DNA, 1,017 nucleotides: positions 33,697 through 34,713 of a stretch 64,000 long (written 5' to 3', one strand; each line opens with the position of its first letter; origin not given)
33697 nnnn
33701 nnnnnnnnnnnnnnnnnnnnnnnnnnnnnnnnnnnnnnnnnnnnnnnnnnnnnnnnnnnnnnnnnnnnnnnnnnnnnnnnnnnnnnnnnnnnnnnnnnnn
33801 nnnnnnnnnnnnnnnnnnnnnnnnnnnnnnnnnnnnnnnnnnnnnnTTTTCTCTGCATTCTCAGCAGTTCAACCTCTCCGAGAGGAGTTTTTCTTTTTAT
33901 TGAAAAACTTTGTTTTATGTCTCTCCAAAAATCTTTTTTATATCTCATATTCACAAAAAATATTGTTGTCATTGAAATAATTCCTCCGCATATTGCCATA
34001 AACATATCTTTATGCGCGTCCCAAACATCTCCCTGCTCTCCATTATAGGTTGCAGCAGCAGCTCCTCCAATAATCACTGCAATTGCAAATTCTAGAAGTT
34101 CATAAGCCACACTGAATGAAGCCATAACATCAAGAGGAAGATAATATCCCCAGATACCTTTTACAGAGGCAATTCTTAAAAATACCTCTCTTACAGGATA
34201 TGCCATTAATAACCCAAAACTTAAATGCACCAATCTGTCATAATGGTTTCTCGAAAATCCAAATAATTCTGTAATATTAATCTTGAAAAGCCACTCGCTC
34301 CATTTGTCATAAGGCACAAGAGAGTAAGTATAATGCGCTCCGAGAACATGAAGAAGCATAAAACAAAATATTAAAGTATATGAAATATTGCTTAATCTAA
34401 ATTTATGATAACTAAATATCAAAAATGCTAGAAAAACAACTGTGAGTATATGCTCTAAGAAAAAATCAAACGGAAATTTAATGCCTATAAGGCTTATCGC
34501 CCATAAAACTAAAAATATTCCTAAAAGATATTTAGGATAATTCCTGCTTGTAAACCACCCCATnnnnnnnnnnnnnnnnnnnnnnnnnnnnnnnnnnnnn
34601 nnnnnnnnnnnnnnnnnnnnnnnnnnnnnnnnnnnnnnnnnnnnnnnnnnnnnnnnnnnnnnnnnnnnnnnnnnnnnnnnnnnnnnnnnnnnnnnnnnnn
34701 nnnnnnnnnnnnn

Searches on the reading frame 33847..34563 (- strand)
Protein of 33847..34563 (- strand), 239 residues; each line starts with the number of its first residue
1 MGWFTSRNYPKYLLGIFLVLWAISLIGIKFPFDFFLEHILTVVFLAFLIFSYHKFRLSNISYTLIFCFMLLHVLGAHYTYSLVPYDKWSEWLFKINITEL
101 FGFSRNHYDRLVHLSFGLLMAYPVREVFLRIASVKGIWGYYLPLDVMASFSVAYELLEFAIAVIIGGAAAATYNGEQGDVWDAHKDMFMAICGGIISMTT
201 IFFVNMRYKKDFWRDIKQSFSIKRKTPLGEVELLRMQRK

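Call 78: find_encoding_contigs(protein=window:33847-34563:-, flank=1200, max_places=8)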
Protein window:33847-34563:- (239 aa): 24 contigs read that carry it; 2 places shown.
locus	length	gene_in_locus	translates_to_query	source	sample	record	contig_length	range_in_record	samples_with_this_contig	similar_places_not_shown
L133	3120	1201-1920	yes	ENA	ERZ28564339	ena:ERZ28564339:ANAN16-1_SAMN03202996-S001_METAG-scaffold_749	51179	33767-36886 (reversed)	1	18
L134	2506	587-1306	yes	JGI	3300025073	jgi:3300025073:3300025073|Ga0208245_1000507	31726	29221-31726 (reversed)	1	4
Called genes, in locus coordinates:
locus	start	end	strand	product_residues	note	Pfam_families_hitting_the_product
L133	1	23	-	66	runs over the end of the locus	-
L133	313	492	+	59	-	-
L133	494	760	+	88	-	-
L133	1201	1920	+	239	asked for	PF09997:DUF2238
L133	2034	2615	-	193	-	-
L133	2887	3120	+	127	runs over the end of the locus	-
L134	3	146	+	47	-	?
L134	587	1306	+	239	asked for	PF09997:DUF2238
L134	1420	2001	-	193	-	-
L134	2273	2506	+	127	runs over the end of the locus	-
